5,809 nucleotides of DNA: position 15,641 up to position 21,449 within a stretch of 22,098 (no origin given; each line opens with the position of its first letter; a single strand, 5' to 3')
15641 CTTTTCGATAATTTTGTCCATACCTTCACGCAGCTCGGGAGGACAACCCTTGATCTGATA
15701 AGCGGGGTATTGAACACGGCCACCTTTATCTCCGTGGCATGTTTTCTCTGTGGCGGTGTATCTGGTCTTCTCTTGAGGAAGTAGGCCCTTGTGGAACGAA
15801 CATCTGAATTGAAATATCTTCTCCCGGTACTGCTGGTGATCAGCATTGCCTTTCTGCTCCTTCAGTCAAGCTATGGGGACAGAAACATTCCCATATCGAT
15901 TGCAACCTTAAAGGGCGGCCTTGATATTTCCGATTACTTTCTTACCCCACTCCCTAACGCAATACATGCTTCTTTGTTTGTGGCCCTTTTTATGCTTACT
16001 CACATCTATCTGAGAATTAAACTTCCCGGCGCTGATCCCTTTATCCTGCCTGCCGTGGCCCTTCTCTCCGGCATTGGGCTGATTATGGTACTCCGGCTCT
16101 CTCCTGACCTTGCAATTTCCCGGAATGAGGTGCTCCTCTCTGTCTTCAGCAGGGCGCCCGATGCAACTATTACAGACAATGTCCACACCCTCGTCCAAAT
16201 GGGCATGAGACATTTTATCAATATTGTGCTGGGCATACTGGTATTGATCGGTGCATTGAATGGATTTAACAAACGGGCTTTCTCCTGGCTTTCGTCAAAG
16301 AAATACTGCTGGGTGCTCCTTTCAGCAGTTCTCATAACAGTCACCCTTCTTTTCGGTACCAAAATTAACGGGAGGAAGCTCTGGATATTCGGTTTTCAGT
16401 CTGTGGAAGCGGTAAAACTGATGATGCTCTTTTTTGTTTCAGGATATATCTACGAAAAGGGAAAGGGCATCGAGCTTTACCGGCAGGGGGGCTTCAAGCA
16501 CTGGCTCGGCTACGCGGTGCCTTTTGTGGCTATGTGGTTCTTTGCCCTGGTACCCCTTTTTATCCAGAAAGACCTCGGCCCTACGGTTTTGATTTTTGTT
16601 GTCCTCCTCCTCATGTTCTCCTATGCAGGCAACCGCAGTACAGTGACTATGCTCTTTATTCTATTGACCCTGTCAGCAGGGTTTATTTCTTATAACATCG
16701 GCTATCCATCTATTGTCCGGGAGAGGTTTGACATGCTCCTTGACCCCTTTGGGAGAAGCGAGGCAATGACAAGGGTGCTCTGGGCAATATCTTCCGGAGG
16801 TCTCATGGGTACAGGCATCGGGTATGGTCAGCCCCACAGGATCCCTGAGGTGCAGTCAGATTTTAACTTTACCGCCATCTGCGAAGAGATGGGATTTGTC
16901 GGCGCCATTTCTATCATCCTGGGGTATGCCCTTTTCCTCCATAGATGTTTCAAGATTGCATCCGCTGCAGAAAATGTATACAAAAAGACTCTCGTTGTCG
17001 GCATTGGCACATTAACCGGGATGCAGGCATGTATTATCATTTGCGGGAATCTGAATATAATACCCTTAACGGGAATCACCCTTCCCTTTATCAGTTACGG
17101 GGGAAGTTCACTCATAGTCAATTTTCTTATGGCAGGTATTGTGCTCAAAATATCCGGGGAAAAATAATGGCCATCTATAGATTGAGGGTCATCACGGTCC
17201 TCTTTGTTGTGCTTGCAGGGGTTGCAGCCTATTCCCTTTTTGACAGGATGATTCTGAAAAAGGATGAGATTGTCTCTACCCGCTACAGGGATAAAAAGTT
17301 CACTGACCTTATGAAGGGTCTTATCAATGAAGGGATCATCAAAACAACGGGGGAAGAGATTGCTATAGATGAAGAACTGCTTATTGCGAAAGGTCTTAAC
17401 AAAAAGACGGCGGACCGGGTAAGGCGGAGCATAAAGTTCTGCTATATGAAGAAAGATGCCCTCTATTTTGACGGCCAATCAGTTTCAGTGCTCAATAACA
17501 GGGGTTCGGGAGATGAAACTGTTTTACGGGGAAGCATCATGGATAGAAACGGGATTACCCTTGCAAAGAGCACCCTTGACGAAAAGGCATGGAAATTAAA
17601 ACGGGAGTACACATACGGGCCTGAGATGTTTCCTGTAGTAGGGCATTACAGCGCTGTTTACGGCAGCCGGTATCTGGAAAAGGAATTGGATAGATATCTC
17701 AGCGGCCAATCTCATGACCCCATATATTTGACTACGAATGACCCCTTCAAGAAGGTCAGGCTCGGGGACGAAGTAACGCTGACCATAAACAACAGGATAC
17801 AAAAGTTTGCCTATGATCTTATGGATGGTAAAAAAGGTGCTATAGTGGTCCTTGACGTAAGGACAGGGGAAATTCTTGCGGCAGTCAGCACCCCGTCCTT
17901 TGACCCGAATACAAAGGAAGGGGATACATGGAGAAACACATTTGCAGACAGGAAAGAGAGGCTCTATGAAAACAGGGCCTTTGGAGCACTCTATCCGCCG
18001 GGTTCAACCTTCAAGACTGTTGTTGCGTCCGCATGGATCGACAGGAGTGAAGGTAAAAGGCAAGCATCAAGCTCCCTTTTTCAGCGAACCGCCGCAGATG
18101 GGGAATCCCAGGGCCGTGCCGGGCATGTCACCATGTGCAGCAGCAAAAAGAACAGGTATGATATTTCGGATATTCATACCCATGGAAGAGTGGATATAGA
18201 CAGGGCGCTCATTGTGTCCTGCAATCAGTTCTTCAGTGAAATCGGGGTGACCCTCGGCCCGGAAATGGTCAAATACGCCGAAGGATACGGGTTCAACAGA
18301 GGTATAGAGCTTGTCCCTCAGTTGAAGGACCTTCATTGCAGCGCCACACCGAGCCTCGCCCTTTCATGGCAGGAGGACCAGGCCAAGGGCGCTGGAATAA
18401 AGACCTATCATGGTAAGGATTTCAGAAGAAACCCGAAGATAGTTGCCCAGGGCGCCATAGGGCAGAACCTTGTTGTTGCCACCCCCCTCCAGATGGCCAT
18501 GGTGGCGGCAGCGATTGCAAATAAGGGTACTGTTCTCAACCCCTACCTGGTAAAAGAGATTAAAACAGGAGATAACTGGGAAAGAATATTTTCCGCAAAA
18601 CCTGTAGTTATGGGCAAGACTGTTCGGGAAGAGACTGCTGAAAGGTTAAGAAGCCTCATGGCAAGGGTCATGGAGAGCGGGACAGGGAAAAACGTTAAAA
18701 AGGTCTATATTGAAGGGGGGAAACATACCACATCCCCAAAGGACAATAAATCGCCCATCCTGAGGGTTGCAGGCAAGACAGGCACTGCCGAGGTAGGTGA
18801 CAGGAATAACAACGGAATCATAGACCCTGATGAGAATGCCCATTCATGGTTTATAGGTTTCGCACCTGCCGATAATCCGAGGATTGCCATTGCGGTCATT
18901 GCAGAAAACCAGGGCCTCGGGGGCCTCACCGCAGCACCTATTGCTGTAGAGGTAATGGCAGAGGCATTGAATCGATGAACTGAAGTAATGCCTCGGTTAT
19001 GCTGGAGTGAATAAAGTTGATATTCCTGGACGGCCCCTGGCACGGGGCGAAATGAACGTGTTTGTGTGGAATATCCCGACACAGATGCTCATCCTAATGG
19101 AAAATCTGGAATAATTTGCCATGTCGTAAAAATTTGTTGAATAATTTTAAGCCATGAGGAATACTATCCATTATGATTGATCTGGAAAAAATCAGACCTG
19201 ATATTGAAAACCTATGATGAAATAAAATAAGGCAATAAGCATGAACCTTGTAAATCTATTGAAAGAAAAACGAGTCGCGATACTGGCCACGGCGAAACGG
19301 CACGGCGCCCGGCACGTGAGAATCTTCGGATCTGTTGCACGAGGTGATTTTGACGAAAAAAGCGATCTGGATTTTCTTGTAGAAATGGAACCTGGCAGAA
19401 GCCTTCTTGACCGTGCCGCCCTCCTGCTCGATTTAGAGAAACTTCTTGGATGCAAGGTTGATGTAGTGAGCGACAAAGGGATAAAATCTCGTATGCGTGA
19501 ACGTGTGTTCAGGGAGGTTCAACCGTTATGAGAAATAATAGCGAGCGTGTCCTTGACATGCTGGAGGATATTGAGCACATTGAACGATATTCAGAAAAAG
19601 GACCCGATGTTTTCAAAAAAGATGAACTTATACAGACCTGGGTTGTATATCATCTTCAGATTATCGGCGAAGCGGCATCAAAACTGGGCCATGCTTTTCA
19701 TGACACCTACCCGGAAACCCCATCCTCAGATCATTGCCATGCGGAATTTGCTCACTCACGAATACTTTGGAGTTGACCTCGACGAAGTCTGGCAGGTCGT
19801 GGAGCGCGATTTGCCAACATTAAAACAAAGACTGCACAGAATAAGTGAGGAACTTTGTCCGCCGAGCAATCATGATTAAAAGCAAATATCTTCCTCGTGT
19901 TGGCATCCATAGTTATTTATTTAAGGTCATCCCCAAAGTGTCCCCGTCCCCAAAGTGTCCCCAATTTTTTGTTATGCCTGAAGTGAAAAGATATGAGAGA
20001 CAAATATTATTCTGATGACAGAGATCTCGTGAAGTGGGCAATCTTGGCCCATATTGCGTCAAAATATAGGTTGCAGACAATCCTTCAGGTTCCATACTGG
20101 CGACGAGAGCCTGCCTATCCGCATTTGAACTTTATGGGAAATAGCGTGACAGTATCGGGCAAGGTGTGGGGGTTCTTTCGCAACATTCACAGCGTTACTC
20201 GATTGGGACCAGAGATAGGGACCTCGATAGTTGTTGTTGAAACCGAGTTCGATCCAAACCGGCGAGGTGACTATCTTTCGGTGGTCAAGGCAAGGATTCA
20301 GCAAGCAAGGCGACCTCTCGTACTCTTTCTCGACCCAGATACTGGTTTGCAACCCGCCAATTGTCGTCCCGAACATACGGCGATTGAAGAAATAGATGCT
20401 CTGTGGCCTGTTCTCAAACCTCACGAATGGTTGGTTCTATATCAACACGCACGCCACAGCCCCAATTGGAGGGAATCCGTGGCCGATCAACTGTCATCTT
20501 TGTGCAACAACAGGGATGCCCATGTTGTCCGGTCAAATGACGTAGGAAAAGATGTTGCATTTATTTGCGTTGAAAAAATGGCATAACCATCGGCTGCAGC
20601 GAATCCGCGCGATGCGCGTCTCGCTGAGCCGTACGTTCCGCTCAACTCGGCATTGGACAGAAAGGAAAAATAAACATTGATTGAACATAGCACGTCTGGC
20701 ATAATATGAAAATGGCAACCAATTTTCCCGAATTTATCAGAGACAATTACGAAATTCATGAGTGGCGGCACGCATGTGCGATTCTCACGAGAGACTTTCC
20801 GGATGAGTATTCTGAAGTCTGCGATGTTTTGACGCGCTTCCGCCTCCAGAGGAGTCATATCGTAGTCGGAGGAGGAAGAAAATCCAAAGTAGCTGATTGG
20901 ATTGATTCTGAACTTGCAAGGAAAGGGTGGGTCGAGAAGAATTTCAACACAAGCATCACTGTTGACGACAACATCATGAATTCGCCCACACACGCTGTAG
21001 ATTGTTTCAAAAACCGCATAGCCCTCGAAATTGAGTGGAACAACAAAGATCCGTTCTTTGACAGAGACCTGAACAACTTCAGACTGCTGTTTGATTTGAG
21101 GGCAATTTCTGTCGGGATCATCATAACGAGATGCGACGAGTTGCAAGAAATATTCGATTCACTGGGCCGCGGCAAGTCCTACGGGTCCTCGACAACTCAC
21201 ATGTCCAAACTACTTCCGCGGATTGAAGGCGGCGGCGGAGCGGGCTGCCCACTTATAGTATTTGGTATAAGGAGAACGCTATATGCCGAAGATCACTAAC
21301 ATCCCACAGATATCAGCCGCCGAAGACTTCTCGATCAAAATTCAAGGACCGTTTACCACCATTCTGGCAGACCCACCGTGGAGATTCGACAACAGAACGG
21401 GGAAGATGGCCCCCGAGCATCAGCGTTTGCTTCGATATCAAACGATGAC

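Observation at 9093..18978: Candidate envelope-growth signalling system: kinase - kinase - metallopeptidase-like - sigma/anti-sigma - small membrane protein - RodA - PBP2 in one direction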

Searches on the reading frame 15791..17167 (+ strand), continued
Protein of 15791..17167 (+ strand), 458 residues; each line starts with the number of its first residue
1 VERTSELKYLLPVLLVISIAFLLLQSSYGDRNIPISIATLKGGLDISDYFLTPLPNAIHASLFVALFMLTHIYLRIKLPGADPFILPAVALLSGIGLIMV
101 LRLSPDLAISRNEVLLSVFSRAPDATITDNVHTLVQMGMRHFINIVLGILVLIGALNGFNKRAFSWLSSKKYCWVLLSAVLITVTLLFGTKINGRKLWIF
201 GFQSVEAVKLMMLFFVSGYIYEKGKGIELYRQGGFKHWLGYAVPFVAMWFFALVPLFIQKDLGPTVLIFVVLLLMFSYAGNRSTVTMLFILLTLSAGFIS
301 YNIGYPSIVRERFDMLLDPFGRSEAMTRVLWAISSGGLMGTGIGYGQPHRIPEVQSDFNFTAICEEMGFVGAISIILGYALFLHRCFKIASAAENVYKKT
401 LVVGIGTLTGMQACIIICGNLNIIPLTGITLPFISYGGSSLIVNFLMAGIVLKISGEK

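Call 23: find_encoding_contigs(protein=P0083, flank=10000, max_places=1)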
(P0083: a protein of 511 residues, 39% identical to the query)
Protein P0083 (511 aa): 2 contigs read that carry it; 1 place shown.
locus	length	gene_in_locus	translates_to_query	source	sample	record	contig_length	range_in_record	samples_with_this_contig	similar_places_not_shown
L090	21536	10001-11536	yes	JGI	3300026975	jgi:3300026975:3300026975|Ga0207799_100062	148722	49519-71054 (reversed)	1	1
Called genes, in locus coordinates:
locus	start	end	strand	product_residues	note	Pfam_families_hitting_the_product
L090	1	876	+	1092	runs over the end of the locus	PF07705:CARDB (faint), PF00656:Peptidase_C14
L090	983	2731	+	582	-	PF00656:Peptidase_C14, PF03781:FGE-sulfatase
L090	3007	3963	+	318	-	PF12401:FhaA_N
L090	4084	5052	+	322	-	-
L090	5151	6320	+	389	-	PF13432:TPR_16 (weak), PF14559:TPR_19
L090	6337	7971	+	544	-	PF00498:FHA, PF16697:Yop-YscD_cpl (faint), PF00498:FHA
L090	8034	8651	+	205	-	PF04542:Sigma70_r2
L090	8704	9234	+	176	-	-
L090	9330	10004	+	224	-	PF12401:FhaA_N, PF16697:Yop-YscD_cpl, PF00498:FHA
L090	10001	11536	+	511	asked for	PF01098:FTSW_RODA_SPOVE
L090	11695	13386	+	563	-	PF00069:Pkinase, PF07714:PK_Tyr_Ser-Thr, PF17667:Pkinase_fungal (weak), PF03781:FGE-sulfatase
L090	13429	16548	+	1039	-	PF19993:DO-GTPase2 (faint), PF03781:FGE-sulfatase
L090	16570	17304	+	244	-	-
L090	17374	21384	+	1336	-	PF08308:PEGA (faint), PF13620:CarboxypepD_reg (faint)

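Call 24: find_encoding_contigs(protein=P0009, flank=10000, max_places=1)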
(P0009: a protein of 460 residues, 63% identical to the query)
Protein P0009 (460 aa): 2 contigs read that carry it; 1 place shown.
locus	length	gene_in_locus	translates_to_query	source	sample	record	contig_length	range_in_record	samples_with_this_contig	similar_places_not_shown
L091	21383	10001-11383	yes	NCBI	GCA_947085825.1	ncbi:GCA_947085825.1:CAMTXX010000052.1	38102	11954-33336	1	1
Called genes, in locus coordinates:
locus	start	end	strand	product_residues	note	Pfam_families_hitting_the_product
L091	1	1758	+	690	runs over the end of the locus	PF13240:Zn_Ribbon_1 (faint), PF13248:Zn_ribbon_3 (faint), PF00498:FHA, PF16697:Yop-YscD_cpl (weak)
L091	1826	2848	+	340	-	-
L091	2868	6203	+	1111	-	PF07705:CARDB (faint), PF09136:Glucodextran_B (faint), PF17957:Big_7, PF00656:Peptidase_C14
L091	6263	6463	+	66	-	PF09957:VapB_antitoxin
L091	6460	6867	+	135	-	PF01850:PIN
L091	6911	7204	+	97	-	PF18765:Polbeta, PF01909:NTP_transf_2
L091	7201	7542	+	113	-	PF01934:HepT-like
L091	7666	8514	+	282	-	PF12401:FhaA_N, PF16697:Yop-YscD_cpl, PF00498:FHA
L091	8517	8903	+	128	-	-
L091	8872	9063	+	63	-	-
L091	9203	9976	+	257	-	PF00481:PP2C, PF13672:PP2C_2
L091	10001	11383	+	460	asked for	PF01098:FTSW_RODA_SPOVE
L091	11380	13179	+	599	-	PF21922:PBP_dimer_2, PF00905:Transpeptidase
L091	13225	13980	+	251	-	PF12401:FhaA_N, PF16697:Yop-YscD_cpl, PF00498:FHA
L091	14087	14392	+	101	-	PF13240:Zn_Ribbon_1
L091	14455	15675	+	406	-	PF01637:ATPase_2 (faint), PF13173:AAA_14, PF13401:AAA_22 (weak), PF13635:DUF4143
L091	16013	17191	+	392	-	-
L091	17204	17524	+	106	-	-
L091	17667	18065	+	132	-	-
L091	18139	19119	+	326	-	PF03783:CsgG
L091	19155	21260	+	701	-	PF12773:DZR, PF13248:Zn_ribbon_3 (faint), PF17032:Zn_ribbon_15 (faint), PF18912:DZR_2 (faint), PF24460:DUF7575 (faint), PF13240:Zn_Ribbon_1 (weak), PF01145:Band_7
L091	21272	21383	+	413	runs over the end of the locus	PF10463:Peptidase_U49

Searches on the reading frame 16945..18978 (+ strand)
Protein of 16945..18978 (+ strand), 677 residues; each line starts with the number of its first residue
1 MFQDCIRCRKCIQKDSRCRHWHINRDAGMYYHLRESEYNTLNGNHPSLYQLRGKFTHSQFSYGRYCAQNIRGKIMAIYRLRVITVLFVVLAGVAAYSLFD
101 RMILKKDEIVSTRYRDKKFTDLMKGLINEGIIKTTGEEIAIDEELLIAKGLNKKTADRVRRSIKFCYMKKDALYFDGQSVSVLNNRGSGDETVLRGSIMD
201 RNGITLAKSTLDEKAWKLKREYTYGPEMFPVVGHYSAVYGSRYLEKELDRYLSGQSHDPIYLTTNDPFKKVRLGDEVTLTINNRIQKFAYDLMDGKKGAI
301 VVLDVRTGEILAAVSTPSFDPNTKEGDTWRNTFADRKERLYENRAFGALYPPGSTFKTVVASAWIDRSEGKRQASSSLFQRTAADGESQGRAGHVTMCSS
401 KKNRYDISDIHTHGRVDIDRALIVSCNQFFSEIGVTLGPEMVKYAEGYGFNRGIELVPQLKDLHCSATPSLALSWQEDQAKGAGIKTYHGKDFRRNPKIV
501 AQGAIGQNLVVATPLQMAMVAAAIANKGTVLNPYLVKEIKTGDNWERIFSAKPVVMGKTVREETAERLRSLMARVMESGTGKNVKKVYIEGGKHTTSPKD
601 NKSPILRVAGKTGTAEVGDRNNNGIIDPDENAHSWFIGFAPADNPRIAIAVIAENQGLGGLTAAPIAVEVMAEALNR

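Call 4: search_protein_families(library=pfam, proteins=[window:16945-18978:+], max_evalue=0.01)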
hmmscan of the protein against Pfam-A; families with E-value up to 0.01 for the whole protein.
window:16945-18978:+ (677 aa): 2 families
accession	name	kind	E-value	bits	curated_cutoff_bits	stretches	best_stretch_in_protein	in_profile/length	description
PF00905.27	Transpeptidase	-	7e-47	160.5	22.1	1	298-671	1-298/299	Penicillin binding protein transpeptidase domain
PF21922.1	PBP_dimer_2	-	1e-10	42.2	27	1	195-261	1-66/83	Penicillin binding protein A dimerisation domain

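Call 6: search_protein_families(library=ncbifam, proteins=[window:16945-18978:+], max_evalue=0.01)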
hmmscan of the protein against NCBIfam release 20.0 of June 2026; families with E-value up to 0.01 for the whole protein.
window:16945-18978:+ (677 aa): 22 families
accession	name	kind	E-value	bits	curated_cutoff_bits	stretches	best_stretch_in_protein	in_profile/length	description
TIGR03423.1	pbp2_mrdA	equivalog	1.1e-70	238.9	455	1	272-676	224-592/593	penicillin-binding protein 2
TIGR02214.1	spoVD_pbp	equivalog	8.5e-37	126.8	688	2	501-676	398-556/636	stage V sporulation protein D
NF008061.0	PRK10795.1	equivalog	2e-28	99.3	962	1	273-660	247-599/634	peptidoglycan DD-transpeptidase MrdA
NF051842.1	PBP4_5_Efaec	equivalog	8e-26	90.6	700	1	240-461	291-509/668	penicillin-binding protein PBP4(5)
NF038271.1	strep_PBP2X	exception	4.5e-22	78.1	1050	2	498-651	443-588/750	penicillin-binding protein PBP2X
NF053573.1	PBP2_PenA_Neis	exception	1e-20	73.8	1105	2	272-375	230-329/572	peptidoglycan D,D-transpeptidase PBP2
TIGR02074.1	PBP_1a_fam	subfamily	8.8e-18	64.4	508.75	1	501-643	393-498/535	PBP1A family penicillin-binding protein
NF000406.1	MECB_PBP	exception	2e-15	56.3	1450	1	269-672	316-660/674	PBP2a family beta-lactam-resistant peptidoglycan transpeptidase MecB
NF000237.1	MECA_PBP2A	equivalog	6.2e-15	54.5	750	1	269-440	316-477/668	PBP2a family beta-lactam-resistant peptidoglycan transpeptidase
NF000407.1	MECC_PBP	exception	2.9e-14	52.2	1500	1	269-440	313-474/665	PBP2a family beta-lactam-resistant peptidoglycan transpeptidase MecC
NF033378.1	MECD_PBP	exception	3.6e-13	48.7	1450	1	269-656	319-645/678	PBP2a family beta-lactam-resistant peptidoglycan transpeptidase MecD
NF000410.1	MECA1_pure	exception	5.4e-13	48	1480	1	269-447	314-480/666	PBP2a family beta-lactam-resistant peptidoglycan transpeptidase MecA1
NF000408.1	MECA2_pure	exception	4.8e-12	44.9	1525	1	269-440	316-477/668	PBP2a family beta-lactam-resistant peptidoglycan transpeptidase MecA2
NF000409.1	MECA_pure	exception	9.6e-12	44.2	1490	1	269-440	316-477/668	PBP2a family beta-lactam-resistant peptidoglycan transpeptidase MecA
NF011685.0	PRK15105.1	subfamily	6.7e-11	41.5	737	1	275-367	230-320/588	peptidoglycan glycosyltransferase FtsI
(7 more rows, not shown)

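Call 31: search_solved_structures(query=window:17167-18978:+, max_evalue=1e-10)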
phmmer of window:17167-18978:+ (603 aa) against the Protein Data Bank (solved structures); distinct sequences matched with E-value up to 1e-10: 75 (the best 60 are shown).
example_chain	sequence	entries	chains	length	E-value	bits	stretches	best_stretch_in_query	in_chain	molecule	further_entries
4mnr_A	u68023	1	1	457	2.6e-45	157.9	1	119-586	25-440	Peptidoglycan glycosyltransferase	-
4n1x_A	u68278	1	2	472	1.4e-34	122.4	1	99-602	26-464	Peptidoglycan glycosyltransferase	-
4jbf_A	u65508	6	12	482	2.4e-34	121.7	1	113-602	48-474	Peptidoglycan glycosyltransferase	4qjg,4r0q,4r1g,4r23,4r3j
4ra7_A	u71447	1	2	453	4.4e-34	120.8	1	116-602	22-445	Peptidoglycan glycosyltransferase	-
3lo7_A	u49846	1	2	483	1.7e-33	118.9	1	99-376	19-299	Penicillin-binding protein A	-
3un7_A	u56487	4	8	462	2.8e-33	118.2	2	121-376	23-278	Penicillin-binding protein A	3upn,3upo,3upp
8zpc_A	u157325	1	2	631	8.3e-32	113.3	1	198-593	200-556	Peptidoglycan D,D-transpeptidase MrdA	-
7zg8_AAA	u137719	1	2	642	9.1e-32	113.2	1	198-593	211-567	Peptidoglycan D,D-transpeptidase MrdA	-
7kis_A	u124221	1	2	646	1.2e-29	106.1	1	200-293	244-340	Peptidoglycan D,D-transpeptidase MrdA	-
6tii_AAA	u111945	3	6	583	2.4e-22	82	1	198-587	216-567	Peptidoglycan D,D-transpeptidase MrdA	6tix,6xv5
6g9f_A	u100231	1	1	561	3.7e-21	78.1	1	198-464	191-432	Peptidoglycan D,D-transpeptidase MrdA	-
6g9p_A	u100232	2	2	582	4.3e-21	77.9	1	198-464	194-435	Peptidoglycan D,D-transpeptidase MrdA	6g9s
8tj3_C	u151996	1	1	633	5.4e-21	77.6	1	198-464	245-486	Peptidoglycan D,D-transpeptidase MrdA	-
7rcz_A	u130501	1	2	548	7.3e-20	73.8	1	201-601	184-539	Stage V sporulation protein D (Sporulation specific penicillin-binding protein)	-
5tro_A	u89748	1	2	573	2.4e-17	65.6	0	166-291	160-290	Penicillin-binding protein 1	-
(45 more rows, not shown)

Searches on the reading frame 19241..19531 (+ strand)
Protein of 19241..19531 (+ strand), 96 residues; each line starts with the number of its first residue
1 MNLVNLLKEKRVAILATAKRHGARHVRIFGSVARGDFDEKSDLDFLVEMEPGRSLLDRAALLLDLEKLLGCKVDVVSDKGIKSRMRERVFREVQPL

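Call 5: search_protein_families(library=pfam, proteins=[window:19241-19531:+], max_evalue=0.01)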
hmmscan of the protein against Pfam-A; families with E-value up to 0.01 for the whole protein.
window:19241-19531:+ (96 aa): 3 families
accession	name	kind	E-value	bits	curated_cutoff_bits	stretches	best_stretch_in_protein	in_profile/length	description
PF01909.29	NTP_transf_2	-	3e-12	47.2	21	1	24-85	15-81/93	Nucleotidyltransferase domain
PF18765.7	Polbeta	-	1.6e-09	38.2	26.9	1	22-92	12-83/93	Polymerase beta, Nucleotidyltransferase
PF10620.15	MdcG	-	0.0056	17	26.5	0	38-75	49-85/121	Phosphoribosyl-dephospho-CoA transferase MdcG C-terminal domain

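Call 64: search_protein_families(library=padloc, proteins=[window:19241-19531:+], max_evalue=0.001)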
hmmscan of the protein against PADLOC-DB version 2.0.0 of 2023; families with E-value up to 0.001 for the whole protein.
window:19241-19531:+ (96 aa): 9 families
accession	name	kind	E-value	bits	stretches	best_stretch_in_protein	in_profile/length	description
PDLC04904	PDC-S09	-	7.8e-35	117.2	1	4-95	6-97/104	-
PDLC04902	PDC-S09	-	3.4e-29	99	1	6-95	4-94/97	-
PDLC04905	PDC-S09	-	9e-19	65.7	1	6-93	4-95/101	-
PDLC04906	PDC-S09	-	2.9e-18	64.1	1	5-94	9-96/98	-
PDLC04903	PDC-S09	-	9.6e-07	27.1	1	24-50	27-53/108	-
PDLC04907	PDC-S09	-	1.6e-05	23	1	16-53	20-57/114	-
PDLC04369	PDC-M05A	-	0.0004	18.1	1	23-50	103-130/201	-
PDLC04368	PDC-M05A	-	0.00045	18.1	1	27-74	111-157/201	-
PDLC04778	PDC-M70A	-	0.00057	17.3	1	15-47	39-71/355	-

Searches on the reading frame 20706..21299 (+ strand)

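Call 5: search_protein_families(library=pfam, proteins=[window:20706-21299:+], max_evalue=0.01)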
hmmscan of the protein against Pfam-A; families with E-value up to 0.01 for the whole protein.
window:20706-21299:+ (197 aa): 1 family
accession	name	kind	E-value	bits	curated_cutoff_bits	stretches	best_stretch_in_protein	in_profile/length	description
PF09195.17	Endonuc-BglII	-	6.2e-44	150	26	1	22-189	1-163/163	Restriction endonuclease BglII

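Call 64: search_protein_families(library=padloc, proteins=[window:20706-21299:+], max_evalue=0.001)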
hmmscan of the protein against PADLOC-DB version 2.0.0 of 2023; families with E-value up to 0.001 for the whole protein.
window:20706-21299:+ (197 aa): 0 families
